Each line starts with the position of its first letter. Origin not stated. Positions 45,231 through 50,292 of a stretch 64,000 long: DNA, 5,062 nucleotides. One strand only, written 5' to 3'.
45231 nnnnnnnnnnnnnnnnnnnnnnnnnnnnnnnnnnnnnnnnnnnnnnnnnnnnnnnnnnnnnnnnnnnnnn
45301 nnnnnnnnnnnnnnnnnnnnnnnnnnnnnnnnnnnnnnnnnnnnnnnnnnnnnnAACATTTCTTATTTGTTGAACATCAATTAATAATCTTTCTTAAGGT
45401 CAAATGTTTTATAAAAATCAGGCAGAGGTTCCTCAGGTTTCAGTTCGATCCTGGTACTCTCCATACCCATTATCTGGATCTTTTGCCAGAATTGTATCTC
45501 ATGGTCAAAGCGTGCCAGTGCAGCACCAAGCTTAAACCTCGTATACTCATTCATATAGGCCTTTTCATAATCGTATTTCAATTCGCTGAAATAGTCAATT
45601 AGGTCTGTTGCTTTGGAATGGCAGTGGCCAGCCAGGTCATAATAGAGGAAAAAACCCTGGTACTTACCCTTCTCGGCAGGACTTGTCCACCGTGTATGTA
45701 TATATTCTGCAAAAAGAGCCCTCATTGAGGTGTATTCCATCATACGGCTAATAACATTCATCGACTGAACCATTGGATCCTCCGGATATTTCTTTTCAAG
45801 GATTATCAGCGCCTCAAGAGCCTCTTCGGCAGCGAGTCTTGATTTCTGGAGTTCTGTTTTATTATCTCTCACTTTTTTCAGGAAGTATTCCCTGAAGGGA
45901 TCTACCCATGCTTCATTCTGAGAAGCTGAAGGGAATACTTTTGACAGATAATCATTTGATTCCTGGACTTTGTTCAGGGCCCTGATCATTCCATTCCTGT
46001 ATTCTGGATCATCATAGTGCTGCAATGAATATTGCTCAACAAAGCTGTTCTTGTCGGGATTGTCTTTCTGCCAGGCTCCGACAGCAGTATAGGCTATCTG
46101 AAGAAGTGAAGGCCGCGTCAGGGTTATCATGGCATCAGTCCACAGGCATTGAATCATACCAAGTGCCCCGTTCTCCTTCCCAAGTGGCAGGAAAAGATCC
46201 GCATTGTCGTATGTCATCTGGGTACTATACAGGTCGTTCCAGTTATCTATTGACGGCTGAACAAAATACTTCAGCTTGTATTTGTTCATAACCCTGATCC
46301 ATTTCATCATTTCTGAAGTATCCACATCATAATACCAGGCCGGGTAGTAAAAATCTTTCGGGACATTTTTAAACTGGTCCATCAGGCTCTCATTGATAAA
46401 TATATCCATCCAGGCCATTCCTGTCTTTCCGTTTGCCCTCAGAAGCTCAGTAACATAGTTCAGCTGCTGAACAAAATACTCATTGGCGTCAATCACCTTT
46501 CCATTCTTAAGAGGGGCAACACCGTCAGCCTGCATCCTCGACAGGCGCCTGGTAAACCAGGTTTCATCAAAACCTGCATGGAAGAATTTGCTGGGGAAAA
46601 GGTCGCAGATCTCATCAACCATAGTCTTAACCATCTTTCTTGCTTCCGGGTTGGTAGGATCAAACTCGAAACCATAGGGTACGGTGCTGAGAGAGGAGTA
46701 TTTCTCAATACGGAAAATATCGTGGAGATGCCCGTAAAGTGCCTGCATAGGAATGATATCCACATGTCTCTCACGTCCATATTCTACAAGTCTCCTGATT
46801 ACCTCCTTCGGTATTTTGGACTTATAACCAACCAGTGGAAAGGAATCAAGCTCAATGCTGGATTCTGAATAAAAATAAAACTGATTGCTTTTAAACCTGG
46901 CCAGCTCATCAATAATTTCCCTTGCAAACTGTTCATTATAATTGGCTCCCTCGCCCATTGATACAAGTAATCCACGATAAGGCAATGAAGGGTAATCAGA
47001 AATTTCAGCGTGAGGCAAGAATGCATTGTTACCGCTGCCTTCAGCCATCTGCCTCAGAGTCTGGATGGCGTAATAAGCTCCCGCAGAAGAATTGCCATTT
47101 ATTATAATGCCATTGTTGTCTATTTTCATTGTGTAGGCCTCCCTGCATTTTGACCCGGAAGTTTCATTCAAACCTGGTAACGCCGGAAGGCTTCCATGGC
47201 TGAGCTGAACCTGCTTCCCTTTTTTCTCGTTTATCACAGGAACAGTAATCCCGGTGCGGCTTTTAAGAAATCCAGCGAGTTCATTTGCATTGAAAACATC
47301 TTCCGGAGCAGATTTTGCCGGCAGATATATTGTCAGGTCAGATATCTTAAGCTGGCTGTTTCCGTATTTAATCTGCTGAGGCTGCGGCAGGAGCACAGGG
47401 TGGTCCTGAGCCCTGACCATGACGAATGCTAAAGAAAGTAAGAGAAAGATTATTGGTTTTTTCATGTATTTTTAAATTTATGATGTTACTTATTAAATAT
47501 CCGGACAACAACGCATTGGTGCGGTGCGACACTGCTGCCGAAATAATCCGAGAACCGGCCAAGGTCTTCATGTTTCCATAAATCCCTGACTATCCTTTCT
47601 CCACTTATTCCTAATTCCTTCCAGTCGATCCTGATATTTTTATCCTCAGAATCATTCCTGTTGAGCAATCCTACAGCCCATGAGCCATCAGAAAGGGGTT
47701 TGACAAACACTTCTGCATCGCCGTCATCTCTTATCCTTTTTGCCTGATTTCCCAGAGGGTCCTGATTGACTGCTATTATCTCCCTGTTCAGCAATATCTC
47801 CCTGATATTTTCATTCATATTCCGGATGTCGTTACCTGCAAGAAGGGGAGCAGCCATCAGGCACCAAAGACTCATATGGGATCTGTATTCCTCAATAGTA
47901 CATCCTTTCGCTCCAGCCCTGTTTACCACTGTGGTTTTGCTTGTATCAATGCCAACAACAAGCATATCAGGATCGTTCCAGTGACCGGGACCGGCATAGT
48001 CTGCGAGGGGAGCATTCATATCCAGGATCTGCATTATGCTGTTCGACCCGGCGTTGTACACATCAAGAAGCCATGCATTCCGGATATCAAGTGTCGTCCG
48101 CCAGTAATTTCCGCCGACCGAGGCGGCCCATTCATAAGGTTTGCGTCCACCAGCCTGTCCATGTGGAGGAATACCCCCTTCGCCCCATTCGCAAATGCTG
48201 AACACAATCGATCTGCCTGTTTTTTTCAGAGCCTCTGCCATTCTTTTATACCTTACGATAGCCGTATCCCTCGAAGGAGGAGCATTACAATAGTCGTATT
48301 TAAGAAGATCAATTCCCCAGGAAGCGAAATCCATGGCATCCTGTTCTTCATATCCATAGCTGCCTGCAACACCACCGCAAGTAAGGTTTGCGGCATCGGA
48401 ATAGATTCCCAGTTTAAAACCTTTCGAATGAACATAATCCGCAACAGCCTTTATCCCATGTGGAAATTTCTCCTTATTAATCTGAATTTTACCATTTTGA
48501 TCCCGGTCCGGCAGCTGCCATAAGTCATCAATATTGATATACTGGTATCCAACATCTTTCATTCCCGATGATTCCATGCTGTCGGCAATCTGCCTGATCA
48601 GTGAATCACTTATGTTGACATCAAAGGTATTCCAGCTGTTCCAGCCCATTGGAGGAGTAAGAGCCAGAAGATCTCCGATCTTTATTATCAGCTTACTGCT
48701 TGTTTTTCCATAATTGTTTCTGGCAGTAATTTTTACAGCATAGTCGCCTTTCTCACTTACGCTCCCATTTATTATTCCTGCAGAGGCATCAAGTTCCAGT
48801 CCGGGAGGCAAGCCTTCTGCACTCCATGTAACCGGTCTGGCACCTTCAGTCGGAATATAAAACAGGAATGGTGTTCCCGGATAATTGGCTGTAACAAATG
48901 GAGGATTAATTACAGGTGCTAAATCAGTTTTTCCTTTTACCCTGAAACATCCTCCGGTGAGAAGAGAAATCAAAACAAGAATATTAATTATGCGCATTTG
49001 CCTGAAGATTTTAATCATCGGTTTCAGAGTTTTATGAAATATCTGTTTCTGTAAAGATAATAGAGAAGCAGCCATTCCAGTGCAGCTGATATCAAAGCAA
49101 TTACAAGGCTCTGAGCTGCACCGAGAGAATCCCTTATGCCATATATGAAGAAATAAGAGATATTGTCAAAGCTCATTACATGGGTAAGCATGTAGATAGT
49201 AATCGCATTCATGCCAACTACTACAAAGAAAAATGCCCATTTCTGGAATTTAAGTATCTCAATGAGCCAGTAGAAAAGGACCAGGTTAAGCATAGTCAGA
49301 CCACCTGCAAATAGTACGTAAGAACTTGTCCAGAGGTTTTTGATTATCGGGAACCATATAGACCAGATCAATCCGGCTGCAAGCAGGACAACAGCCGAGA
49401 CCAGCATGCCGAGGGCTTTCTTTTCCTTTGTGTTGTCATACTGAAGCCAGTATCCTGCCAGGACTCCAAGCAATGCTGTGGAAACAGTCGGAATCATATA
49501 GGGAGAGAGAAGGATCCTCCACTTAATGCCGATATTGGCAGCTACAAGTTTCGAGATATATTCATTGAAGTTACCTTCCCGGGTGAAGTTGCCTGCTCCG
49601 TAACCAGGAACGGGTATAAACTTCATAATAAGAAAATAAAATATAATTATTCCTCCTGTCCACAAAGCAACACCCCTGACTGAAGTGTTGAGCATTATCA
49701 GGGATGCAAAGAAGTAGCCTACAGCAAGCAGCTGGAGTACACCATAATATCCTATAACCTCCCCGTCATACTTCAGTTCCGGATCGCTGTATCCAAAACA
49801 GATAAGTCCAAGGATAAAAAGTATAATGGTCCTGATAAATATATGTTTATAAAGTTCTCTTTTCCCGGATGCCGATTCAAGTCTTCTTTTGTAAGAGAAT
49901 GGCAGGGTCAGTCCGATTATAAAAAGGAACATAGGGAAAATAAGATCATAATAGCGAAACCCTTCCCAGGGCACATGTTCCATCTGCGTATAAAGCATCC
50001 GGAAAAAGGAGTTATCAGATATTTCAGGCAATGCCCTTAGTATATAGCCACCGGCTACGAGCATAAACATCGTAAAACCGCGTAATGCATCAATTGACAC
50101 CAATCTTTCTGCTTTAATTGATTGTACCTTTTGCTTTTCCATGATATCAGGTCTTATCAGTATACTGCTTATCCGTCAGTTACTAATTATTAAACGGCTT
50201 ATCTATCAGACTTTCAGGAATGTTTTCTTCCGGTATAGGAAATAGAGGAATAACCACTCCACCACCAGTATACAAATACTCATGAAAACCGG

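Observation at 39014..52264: Nine-gene co-directional island of 'lysosome-like' hydrolases: candidate glycosphingolipid/glycolipid catabolic system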

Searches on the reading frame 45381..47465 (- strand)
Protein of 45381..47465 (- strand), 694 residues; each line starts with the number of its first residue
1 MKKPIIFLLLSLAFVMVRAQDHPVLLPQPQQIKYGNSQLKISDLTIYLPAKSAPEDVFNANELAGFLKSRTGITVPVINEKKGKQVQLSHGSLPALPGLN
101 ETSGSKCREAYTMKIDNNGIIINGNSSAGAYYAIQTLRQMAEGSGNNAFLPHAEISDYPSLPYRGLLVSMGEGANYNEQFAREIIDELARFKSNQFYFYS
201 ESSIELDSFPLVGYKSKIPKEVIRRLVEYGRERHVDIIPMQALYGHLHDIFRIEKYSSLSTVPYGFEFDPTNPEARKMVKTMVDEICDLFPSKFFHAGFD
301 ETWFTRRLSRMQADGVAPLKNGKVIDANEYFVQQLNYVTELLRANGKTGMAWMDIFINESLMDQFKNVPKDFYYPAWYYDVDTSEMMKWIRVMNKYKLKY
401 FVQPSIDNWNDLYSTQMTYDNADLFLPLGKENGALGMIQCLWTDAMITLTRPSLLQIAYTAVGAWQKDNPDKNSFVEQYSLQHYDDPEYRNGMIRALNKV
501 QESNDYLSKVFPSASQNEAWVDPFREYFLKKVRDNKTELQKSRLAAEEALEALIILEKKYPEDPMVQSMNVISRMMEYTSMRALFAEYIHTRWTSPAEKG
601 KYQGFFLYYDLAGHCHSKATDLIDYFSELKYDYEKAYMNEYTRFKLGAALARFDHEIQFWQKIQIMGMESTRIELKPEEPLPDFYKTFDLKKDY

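Call 3: search_protein_families(library=pfam, proteins=[window:45381-47465:-], max_evalue=0.01)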
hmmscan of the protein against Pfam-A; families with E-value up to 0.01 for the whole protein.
window:45381-47465:- (694 aa): 3 families
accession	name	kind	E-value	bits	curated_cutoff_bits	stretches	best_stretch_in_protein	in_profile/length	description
PF02838.20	Glyco_hydro_20b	-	4e-20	73.2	26.1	1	23-158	2-124/124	Glycosyl hydrolase family 20, domain 2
PF00728.28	Glyco_hydro_20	-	5.5e-14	52.7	22.3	1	219-406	76-272/348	Glycosyl hydrolase family 20, catalytic domain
PF14845.11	Glycohydro_20b2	-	0.00013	23.1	27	1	25-140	1-130/130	beta-acetyl hexosaminidase like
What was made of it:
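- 45381..47465 (-): Divergent GH20 beta-N-acetylhexosaminidase or biosidase with a ~280 aa C-terminal extension. GH20b 4e-20 and GH20 5.5e-14 (call 3).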

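Call 4: search_protein_families(library=ncbifam, proteins=[window:45381-47465:-], max_evalue=0.01)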
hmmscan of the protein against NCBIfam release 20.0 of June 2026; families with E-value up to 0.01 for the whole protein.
window:45381-47465:- (694 aa): 1 family
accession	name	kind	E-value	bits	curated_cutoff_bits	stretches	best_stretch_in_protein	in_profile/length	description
NF041654.1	GlcNAcase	equivalog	2.2e-12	46.3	1000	1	10-167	6-149/732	beta-N-acetylglucosaminidase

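Call 58: search_solved_structures(query=window:45381-47465:-, max_evalue=0.001, show_alignments=1)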
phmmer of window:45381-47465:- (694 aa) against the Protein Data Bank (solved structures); distinct sequences matched with E-value up to 0.001: 59.
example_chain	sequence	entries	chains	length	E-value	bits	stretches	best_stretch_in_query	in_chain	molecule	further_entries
9fyn_A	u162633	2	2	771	3.4e-19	72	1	108-362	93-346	lacto-n-biosidase GH20 | TrpyGH20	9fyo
8bbl_A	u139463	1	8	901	1.7e-18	69.6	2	93-199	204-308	Beta-N-acetylhexosaminidase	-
6yhh_A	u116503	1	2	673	1.8e-18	69.6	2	108-248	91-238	Beta-N-acetylglucosaminidase-like protein Glycoside hydrolase family 20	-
4pys_A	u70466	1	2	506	1.6e-14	56.6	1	109-472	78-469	beta-N-acetylhexosaminidase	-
8hvb_A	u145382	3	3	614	7.1e-13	51.1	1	108-360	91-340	Lacto-N-biosidase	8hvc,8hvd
6q63_A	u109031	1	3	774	1.2e-12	50.3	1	24-356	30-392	Beta-hexosaminidase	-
8pxu_A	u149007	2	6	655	1.7e-12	49.8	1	219-357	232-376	Beta-N-acetylhexosaminidase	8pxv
4h04_A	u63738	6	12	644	1.7e-12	49.8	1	109-377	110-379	Lacto-N-biosidase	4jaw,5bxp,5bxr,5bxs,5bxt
3gh4_A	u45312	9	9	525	6.5e-12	47.9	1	20-305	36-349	beta-hexosaminidase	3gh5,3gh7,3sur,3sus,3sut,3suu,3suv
8pxt_A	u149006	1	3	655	1.1e-11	47.1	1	219-357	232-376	Beta-N-acetylhexosaminidase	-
7dup_A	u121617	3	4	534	1.8e-11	46.5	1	108-200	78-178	Beta-N-acetylhexosaminidase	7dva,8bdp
7dvb_A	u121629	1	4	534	8.2e-11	44.3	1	108-200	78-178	Beta-N-acetylhexosaminidase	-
3nsm_A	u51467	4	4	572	1.1e-10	43.8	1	18-455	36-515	N-acetylglucosaminidase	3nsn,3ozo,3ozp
2gk1_I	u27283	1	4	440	1.8e-10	43.2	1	96-384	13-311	Beta-hexosaminidase subunit alpha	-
3s6t_A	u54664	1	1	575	2.1e-10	43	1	18-455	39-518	N-acetylglucosaminidase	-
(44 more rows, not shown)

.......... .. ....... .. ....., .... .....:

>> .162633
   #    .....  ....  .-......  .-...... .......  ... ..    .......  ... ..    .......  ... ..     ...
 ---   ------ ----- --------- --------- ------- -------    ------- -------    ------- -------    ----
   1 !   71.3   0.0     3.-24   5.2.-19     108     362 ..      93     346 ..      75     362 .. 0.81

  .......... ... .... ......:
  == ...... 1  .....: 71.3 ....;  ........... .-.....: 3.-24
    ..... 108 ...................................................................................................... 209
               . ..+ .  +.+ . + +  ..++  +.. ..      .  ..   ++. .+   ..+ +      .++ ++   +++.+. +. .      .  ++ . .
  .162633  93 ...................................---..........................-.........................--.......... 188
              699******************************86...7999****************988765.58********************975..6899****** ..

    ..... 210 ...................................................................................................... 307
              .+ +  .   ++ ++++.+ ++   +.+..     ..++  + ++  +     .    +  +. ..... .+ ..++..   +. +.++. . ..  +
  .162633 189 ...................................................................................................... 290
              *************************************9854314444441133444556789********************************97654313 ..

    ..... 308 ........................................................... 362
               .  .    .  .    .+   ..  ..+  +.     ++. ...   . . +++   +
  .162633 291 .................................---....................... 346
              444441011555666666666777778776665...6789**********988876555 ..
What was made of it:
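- On GH20: HAGFDE aligns with HMGADE of 9fyn (call 58).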

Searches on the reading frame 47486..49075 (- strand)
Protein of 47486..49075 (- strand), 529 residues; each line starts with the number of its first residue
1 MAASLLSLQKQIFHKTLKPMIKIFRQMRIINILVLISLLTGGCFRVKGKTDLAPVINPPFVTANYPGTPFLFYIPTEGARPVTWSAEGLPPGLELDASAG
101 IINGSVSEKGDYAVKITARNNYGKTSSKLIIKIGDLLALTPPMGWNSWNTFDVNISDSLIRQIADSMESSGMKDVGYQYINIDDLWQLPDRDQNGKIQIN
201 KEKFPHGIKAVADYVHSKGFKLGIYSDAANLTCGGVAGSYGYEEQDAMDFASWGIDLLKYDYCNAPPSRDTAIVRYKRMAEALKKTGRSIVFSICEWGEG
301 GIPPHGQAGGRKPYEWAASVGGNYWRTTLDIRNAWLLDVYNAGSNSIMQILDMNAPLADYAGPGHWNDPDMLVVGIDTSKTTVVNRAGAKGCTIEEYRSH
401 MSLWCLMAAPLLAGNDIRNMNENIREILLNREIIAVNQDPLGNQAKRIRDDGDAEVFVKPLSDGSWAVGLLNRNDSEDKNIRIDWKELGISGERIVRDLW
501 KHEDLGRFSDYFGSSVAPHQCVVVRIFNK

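Call 3: search_protein_families(library=pfam, proteins=[window:47486-49075:-], max_evalue=0.01)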
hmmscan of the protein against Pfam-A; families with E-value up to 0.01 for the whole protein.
window:47486-49075:- (529 aa): 5 families
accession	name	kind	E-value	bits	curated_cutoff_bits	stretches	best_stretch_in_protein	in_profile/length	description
PF16499.11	Melibiase_2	-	2.2e-73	247.5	23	1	140-439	1-284/284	Alpha galactosidase A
PF17801.7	Melibiase_C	-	1.5e-20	73.5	22.9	1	451-526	1-71/71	Alpha galactosidase C-terminal beta sandwich domain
PF05345.18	He_PIG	-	1.7e-11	44.9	24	1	53-128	1-89/96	Putative Ig domain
PF02065.24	Melibiase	-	4e-06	26.5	27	1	142-227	42-125/347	Melibiase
PF17450.8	Melibiase_2_C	-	1.6e-05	25.5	22.5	1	442-476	1-36/87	Alpha galactosidase A C-terminal beta sandwich domain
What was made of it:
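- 47486..49075 (-): GH27 alpha-galactosidase with an N-terminal He_PIG Ig domain. Probable lipoprotein; likely true start at 49018. Melibiase_2 2.2e-73, Melibiase_C and He_PIG (call 3).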

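Call 4: search_protein_families(library=ncbifam, proteins=[window:47486-49075:-], max_evalue=0.01)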
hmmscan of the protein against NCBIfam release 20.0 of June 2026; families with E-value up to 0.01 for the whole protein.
window:47486-49075:- (529 aa): 0 families

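Call 57: search_solved_structures(query=window:47486-49075:-, max_evalue=1e-10, show_alignments=1)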
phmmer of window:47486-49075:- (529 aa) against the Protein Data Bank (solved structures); distinct sequences matched with E-value up to 1e-10: 19.
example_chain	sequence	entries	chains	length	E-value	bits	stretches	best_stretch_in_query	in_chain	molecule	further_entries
4ogz_A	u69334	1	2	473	3.1e-165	553.8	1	53-521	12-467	Putative alpha-galactosidase/melibiase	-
4nzj_A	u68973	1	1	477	1.2e-164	551.9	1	53-523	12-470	Putative alpha-galactosidase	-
6f4c_B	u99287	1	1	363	3.8e-95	322.5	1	137-523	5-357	alpha-galactosidase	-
1uas_A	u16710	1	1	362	2e-91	310.2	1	137-523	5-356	alpha-galactosidase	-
3a5v_A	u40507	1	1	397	4.9e-75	256.1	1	137-521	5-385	Alpha-galactosidase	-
1r46_A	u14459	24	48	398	4e-74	253.1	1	137-475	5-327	Alpha-galactosidase A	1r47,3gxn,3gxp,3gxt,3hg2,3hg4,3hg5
3lx9_A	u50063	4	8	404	1.2e-73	251.5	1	137-475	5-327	Alpha-galactosidase A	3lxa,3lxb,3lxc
3hg3_A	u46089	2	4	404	4.1e-73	249.8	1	137-475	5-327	Alpha-galactosidase A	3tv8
9avs_A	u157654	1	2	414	4.3e-73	249.7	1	137-475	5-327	Alpha-galactosidase A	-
1ktb_A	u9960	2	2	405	2.5e-71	243.9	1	137-474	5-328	alpha-N-acetylgalactosaminidase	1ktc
3h53_A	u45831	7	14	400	2.6e-64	220.7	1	137-468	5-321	Alpha-N-acetylgalactosaminidase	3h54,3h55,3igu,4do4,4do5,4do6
3a21_A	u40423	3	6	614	2.7e-60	207.4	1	140-519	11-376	Putative secreted alpha-galactosidase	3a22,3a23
3lrk_A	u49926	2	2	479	1.2e-56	195.4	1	137-474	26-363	Alpha-galactosidase 1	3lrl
3lrm_A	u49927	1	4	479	1.3e-55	192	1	137-474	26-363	Alpha-galactosidase 1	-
1szn_A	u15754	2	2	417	4.9e-53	183.5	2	138-268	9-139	alpha-galactosidase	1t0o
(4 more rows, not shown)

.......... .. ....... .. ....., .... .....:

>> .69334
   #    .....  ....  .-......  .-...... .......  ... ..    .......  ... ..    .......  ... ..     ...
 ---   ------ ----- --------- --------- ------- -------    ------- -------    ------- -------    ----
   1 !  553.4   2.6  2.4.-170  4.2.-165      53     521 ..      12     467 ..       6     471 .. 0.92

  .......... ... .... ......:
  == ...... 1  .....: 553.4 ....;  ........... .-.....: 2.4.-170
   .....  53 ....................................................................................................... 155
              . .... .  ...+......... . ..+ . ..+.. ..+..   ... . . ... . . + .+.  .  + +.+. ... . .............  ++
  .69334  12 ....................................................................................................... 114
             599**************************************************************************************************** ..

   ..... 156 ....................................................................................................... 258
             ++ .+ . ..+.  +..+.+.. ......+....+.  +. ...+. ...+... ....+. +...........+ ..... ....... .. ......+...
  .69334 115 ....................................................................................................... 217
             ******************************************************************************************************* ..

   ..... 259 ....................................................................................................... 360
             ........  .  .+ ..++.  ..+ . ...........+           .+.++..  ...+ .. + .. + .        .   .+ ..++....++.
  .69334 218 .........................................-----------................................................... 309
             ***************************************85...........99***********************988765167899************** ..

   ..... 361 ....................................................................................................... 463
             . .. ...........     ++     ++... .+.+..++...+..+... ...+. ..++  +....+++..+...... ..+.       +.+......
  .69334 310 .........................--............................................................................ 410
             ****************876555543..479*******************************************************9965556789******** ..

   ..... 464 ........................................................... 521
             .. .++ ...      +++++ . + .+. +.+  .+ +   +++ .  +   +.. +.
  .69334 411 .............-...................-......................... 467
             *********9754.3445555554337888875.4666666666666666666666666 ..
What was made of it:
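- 47486..49075 (-): Best solved relatives are the putative alpha-galactosidases 4ogz and 4nzj (about 1e-165), then plant alpha-galactosidases (call 57).
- On GH27: 4ogz at 3e-165 (call 57).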

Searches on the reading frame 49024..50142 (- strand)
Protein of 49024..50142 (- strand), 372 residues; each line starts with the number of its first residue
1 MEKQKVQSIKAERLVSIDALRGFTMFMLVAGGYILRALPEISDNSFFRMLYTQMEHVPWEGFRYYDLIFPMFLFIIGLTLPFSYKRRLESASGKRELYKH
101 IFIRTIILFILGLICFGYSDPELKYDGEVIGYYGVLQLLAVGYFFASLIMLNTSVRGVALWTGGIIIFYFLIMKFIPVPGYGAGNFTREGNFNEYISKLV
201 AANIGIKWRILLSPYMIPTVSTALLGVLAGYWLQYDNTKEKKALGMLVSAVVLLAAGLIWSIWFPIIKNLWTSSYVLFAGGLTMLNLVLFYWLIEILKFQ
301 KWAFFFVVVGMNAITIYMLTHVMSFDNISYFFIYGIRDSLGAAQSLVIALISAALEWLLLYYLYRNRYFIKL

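Call 3: search_protein_families(library=pfam, proteins=[window:49024-50142:-], max_evalue=0.01)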
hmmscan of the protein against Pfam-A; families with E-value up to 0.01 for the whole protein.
window:49024-50142:- (372 aa): 0 families

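Call 4: search_protein_families(library=ncbifam, proteins=[window:49024-50142:-], max_evalue=0.01)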
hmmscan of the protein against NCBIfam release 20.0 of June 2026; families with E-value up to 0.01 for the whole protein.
window:49024-50142:- (372 aa): 1 family
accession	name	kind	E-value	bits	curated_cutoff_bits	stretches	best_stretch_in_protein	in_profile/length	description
NF046061.1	NagX_SO_3504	equivalog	5.2e-69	233.1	480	1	12-371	2-368/369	transmembrane glucosamine N-acetyltransferase NagX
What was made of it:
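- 49024..50142 (-): NagX-type transmembrane amino-sugar N-acetyltransferase, copy 2. NF046061 5.2e-69 (233 bits), full-length match (call 4).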
